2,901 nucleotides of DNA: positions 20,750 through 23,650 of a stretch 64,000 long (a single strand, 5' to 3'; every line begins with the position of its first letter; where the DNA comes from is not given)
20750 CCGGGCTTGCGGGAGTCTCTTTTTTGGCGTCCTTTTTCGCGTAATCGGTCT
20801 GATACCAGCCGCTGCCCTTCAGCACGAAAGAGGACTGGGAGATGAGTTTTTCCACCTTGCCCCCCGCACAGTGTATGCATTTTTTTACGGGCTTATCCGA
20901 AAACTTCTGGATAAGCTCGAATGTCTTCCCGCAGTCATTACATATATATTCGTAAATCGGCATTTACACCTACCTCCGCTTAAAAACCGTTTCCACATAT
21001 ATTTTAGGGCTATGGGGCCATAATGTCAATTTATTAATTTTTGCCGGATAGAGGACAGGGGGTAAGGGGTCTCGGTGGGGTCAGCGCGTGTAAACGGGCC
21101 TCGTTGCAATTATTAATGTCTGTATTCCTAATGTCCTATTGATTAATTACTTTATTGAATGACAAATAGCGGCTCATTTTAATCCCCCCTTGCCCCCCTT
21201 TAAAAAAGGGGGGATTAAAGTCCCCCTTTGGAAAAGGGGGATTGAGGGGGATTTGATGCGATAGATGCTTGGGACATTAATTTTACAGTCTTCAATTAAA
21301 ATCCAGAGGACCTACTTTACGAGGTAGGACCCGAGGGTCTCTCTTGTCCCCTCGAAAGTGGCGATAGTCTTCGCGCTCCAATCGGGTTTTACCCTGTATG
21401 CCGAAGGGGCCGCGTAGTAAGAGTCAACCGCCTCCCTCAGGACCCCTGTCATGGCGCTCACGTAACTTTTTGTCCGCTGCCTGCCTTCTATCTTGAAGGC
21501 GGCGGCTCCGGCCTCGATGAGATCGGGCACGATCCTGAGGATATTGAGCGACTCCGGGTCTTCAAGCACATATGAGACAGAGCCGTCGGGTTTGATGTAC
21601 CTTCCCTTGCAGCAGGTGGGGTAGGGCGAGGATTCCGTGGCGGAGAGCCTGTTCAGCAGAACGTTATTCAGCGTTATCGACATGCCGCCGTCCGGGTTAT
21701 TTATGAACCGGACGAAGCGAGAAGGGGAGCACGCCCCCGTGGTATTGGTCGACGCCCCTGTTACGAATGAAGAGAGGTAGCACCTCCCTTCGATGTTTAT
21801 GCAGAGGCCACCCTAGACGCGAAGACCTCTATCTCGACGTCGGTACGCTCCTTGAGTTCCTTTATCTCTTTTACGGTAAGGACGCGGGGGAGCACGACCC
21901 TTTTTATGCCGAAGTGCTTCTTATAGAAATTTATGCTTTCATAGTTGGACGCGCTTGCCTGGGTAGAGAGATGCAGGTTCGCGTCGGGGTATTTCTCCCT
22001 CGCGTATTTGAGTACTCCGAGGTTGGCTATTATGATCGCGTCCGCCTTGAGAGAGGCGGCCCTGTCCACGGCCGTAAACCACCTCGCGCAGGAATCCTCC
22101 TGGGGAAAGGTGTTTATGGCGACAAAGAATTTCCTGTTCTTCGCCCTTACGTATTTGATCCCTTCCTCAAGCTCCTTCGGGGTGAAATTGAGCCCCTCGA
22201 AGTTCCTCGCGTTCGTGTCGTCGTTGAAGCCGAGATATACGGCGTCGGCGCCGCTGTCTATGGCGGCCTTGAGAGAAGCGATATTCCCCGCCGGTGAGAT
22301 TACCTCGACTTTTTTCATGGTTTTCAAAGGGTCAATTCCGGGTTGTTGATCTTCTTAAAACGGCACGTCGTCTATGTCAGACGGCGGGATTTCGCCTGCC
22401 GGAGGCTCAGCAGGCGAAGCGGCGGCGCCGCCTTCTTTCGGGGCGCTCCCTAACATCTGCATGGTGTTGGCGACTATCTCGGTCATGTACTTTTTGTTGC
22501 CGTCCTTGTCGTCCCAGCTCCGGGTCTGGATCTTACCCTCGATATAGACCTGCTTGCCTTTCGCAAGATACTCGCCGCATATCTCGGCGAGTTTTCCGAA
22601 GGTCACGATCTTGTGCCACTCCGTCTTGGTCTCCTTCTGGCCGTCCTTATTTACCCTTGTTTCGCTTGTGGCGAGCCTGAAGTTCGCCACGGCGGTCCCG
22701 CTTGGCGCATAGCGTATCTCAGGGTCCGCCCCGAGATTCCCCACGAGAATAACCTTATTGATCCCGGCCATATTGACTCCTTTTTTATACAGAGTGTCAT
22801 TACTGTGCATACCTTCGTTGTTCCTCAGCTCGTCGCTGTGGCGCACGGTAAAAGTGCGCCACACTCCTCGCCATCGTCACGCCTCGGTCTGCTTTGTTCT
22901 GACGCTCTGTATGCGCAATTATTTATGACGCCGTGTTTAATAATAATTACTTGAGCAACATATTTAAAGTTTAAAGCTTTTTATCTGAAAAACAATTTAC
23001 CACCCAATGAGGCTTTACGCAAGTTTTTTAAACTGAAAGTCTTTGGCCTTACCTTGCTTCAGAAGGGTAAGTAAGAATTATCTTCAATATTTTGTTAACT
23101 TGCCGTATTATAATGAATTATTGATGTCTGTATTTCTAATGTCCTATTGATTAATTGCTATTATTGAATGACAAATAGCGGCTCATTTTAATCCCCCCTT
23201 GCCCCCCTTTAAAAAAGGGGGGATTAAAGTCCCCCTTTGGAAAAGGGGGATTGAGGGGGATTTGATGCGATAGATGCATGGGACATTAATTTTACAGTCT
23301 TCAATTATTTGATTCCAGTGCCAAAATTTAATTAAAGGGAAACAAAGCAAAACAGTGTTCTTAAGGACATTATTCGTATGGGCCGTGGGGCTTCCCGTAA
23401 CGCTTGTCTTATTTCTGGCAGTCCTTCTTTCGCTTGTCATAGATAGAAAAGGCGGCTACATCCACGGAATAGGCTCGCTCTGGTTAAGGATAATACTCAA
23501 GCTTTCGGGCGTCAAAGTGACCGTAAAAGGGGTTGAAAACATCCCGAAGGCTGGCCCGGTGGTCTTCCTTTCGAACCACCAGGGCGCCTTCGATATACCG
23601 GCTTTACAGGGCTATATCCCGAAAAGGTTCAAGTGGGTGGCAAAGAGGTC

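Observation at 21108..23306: Two direct copies of a 191-bp MITE-like element bracket a 2-kb segment carrying ssb and a broken U32 peptidase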

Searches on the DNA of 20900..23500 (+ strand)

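Call 28: search_rna_families(source=window, start=20900, end=23500, threshold=evalue, max_evalue=10)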
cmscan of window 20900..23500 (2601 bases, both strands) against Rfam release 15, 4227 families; matches with E-value up to 10: 7.
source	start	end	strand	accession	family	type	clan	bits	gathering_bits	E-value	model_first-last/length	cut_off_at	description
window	23059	23124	-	RF02285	TtnuCD8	Gene; snRNA; snoRNA; CD-box;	-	24.1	70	1.2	1-59/59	no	Tetrahymena snoRNA TtnuCD8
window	23107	23172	+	RF01159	snoU18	Gene; snRNA; snoRNA; CD-box;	CL00047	20.9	47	3.8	1-71/71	no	Small nucleolar RNA U18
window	21176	21258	+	RF00884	MIR815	Gene; miRNA;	-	20.6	63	1.1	1-81/81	no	MIR815 microRNA precursor family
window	23185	23267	+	RF00884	MIR815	Gene; miRNA;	-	20.6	63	1.1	1-81/81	no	MIR815 microRNA precursor family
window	23185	23265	-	RF02837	anti-hemB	Gene; sRNA;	-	18.5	49.5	0.36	1-81/81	no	Burkholderia RNA 7 (anti-hemB)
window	21054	21243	+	RF01730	Termite-leu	Cis-reg;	-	18.4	51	1.2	1-78/78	no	Termite-leu RNA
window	23186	23229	-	RF04209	MIR7533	Gene; miRNA;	-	17.4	230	2.2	1-249/249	no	MIR7533 microRNA precursor family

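Call 30: search_dna_similar(query=window:21108-21298:+, collection=plasmids, mode=distant, max_evalue=0.01)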
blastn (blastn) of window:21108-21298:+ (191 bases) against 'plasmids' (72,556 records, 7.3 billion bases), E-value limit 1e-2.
Records with a match: 6; places in all: 9; records where one place covers at least 80% of the query: 0.
Best place of each record, by identity: 80-90% 2; 60-80% 4.
By first word of the organism name: Acinetobacter 3; Pseudanabaena 1; Leptolyngbya 1; Synechocystis 1.
By predicted mobility (MOB-suite, as given by PLSDB): non-mobilizable 6.
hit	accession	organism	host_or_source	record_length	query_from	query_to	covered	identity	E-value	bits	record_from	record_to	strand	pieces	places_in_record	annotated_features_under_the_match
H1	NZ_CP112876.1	Pseudanabaena galeata CCNP1313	-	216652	71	145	39%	77.5%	2e-5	55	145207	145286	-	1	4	none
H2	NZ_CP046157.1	Leptolyngbya sp. BL0902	cell culture,open pond on an algae farm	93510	75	145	37%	81.7%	2e-7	63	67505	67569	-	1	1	none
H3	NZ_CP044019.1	Acinetobacter indicus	cell culture,feces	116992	74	146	38%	78.1%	7e-6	58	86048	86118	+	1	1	none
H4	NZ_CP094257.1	Acinetobacter indicus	mixed culture,chicken fecal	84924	74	146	38%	78.1%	7e-6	58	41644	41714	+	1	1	none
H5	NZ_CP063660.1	Synechocystis sp. PCC 7339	cell culture,Tidal pool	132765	74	145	38%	77.2%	2e-6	59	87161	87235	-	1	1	none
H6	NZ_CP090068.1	Acinetobacter sp. SH20PTE14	pig manure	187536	111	147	19%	89.2%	1e-3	50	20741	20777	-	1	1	none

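Call 31: get_annotated_region(hit=H3, flank=2500)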
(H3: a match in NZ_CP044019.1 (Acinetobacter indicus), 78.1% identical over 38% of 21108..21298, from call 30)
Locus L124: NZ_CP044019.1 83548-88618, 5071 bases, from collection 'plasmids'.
description: Acinetobacter indicus strain HY20 plasmid pAI01, complete sequence
organism: Acinetobacter indicus (NCBI taxid 756892)
taxonomy: Bacteria; Pseudomonadota; Gammaproteobacteria; Moraxellales; Moraxellaceae; Acinetobacter; Acinetobacter indicus
host: -; source: cell culture,feces; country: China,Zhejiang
typing (MOB-suite, as given by PLSDB): non-mobilizable; replicon rep_cluster_1656
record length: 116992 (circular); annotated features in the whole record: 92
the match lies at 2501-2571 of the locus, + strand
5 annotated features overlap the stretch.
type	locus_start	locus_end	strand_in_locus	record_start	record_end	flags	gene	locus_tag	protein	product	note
CDS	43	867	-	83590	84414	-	pcaU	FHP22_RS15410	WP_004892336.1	IclR family transcriptional regulator PcaU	-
CDS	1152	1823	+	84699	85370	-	-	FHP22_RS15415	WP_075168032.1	3-oxoacid CoA-transferase subunit A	-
CDS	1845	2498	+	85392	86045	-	-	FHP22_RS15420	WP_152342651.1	3-oxoacid CoA-transferase subunit B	-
CDS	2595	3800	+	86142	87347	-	pcaF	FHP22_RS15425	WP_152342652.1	3-oxoadipyl-CoA thiolase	GO:0019619 - 3,4-dihydroxybenzoate catabolic process [Evidence IEA]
CDS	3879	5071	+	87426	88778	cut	-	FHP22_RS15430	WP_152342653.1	3-carboxy-cis,cis-muconate cycloisomerase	GO:0019619 - 3,4-dihydroxybenzoate catabolic process [Evidence IEA]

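Call 32: get_annotated_region(hit=H1, flank=2500)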
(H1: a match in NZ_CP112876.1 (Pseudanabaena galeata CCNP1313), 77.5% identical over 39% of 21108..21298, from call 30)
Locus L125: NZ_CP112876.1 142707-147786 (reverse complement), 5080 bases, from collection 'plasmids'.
description: Pseudanabaena galeata CCNP1313 plasmid pPg_02, complete sequence
organism: Pseudanabaena galeata CCNP1313 (NCBI taxid 2602720)
taxonomy: Bacteria; Cyanobacteriota; Cyanophyceae; Pseudanabaenales; Pseudanabaenaceae; Pseudanabaena; Pseudanabaena galeata; Pseudanabaena galeata CCNP1313
host: -; source: -; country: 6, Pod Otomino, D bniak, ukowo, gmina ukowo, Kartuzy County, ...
typing (MOB-suite, as given by PLSDB): non-mobilizable
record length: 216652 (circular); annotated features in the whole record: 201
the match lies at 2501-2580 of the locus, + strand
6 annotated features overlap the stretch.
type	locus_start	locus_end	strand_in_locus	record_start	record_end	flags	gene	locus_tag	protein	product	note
CDS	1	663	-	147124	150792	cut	brxC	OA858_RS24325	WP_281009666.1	BREX system P-loop protein BrxC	-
CDS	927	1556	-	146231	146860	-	-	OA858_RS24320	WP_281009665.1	DUF1788 domain-containing protein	-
CDS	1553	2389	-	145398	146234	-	-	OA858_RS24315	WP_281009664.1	BrxA family protein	-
CDS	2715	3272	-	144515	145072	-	brxE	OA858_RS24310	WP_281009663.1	BREX-6 system BrxE protein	-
CDS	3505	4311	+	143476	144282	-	-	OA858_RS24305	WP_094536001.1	ParA family protein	-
CDS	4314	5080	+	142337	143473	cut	-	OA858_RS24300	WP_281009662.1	ParB/RepB/Spo0J family partition protein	GO:0007059 - chromosome segregation [Evidence IEA]; GO:0000910 - cytokinesis [Evidence IEA]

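Call 48: build_rna_model(alignment_id=A2, structure=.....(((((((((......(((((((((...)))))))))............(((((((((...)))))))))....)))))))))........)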
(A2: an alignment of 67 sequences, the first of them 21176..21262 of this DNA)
Model R1 built from alignment A2 (67 sequences, 95 columns); structure: as given.
model positions 87; base pairs 27; branch points 1; effective number of sequences 1.96; information 0.654 bits per position. Calibrated on 0.2 Mb of random sequence (short: E-values are rough).
structure used (alignment columns):
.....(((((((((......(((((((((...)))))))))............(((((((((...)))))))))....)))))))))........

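Call 49: search_with_rna_model(model_id=R1, source=window, filters=off, max_evalue=10, show_alignments=3)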
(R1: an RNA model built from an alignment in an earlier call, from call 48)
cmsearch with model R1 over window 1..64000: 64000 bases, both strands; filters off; matches with E-value up to 10: 62.
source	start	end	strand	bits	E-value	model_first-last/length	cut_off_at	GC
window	21176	21258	+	90.9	3e-25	1-87/87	no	0.48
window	23185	23267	+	90.9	3e-25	1-87/87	no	0.48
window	21176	21258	-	77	5.4e-21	1-87/87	no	0.48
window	23185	23267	-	77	5.4e-21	1-87/87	no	0.48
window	16228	16309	+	20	0.0013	1-87/87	no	0.62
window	34389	34479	-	18.1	0.005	1-87/87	no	0.52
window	43831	43890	+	14.4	0.07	1-87/87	no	0.58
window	7138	7203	-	14.3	0.077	1-87/87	no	0.5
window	43085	43120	+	13.8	0.11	1-87/87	no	0.42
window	16228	16309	-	13.5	0.13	1-87/87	no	0.62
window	43084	43121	-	13.4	0.14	1-87/87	no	0.39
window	46628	46667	-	13.4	0.14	1-87/87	no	0.47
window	46628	46667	+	13.1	0.18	1-87/87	no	0.47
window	16020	16055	-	12.5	0.27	1-87/87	no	0.67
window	11792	11868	+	11.6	0.49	1-87/87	no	0.47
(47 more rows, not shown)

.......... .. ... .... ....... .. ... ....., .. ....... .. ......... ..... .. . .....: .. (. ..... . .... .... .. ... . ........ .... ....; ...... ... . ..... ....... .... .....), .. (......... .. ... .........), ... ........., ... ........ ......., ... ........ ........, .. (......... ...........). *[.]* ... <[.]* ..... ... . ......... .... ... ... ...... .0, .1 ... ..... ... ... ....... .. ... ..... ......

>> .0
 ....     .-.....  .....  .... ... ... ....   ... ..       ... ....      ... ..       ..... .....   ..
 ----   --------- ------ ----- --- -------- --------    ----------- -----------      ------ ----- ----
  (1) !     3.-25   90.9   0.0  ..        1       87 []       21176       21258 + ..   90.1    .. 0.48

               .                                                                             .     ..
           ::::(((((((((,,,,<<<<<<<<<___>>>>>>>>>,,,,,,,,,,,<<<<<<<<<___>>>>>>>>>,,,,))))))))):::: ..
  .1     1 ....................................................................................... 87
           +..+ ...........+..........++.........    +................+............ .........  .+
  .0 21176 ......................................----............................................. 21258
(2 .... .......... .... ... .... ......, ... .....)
